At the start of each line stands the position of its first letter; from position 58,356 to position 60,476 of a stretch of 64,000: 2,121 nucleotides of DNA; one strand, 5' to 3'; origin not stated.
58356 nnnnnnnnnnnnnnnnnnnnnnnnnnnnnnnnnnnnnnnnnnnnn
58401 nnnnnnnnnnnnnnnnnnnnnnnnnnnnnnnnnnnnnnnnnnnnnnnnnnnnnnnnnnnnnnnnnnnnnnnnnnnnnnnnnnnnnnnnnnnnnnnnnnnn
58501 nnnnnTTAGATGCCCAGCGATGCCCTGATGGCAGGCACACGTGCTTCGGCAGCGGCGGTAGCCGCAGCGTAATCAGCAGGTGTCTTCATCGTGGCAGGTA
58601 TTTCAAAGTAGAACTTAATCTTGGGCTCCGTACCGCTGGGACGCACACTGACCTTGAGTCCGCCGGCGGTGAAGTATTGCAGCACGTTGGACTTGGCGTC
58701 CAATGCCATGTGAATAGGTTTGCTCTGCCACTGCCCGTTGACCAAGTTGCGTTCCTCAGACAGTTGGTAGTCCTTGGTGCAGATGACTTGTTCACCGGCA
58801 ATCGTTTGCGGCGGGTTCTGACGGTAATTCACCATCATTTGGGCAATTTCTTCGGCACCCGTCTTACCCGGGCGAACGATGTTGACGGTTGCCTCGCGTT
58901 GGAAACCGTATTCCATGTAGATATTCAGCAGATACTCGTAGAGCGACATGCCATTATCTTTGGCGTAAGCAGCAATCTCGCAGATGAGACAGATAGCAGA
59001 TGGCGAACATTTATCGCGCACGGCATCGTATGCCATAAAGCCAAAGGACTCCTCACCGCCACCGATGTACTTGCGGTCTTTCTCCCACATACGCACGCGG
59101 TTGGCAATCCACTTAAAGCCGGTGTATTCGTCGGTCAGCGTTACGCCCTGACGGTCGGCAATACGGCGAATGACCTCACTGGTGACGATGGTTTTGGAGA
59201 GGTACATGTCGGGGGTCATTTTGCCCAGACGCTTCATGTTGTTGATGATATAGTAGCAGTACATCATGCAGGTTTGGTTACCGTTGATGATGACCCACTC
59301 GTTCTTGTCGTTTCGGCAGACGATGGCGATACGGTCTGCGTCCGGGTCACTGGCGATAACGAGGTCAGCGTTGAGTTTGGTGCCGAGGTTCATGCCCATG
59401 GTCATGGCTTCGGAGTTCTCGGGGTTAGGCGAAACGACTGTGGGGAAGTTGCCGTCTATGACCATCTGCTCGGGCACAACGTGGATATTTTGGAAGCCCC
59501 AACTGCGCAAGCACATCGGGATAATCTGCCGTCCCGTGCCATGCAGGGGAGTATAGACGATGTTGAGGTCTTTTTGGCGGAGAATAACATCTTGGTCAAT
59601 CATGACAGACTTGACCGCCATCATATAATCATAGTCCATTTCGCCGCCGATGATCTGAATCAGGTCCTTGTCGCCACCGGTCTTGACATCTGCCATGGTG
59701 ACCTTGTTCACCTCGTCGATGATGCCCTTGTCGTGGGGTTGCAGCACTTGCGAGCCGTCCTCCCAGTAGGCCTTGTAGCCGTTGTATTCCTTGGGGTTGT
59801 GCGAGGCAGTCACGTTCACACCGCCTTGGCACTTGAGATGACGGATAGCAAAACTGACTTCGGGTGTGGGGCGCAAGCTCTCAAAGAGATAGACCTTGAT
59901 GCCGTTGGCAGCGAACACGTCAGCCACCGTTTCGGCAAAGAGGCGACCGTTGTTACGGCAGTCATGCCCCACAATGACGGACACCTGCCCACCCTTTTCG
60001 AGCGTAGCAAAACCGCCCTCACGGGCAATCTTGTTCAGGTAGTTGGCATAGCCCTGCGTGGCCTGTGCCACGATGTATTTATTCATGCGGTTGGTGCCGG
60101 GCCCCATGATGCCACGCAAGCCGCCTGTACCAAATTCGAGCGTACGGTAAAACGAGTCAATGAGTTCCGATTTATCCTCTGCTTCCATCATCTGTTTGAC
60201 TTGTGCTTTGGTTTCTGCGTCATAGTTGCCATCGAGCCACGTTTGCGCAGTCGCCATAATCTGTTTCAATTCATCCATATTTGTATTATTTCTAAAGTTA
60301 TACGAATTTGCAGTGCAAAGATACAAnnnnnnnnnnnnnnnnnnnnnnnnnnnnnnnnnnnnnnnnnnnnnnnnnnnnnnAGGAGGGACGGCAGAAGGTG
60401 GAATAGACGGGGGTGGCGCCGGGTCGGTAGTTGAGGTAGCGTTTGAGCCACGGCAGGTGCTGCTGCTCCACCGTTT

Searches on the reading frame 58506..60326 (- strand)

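Call 85: search_protein_families(library=pfam, proteins=[window:58506-60326:-], max_evalue=0.00001)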
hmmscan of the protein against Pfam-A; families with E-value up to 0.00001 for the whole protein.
window:58506-60326:- (606 aa): 4 families
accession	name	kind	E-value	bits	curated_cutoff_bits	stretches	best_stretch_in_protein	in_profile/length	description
PF02878.22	PGM_PMM_I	-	3.6e-40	137.3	22.5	1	64-210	3-135/138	Phosphoglucomutase/phosphomannomutase, alpha/beta/alpha domain I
PF02879.22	PGM_PMM_II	-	1.2e-23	84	29.3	1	234-337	3-100/103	Phosphoglucomutase/phosphomannomutase, alpha/beta/alpha domain II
PF02880.22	PGM_PMM_III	-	1.3e-11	45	20.7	1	350-470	3-112/115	Phosphoglucomutase/phosphomannomutase, alpha/beta/alpha domain III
PF00408.26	PGM_PMM_IV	-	4e-06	27.2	23.1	0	543-591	20-66/68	Phosphoglucomutase/phosphomannomutase, C-terminal domain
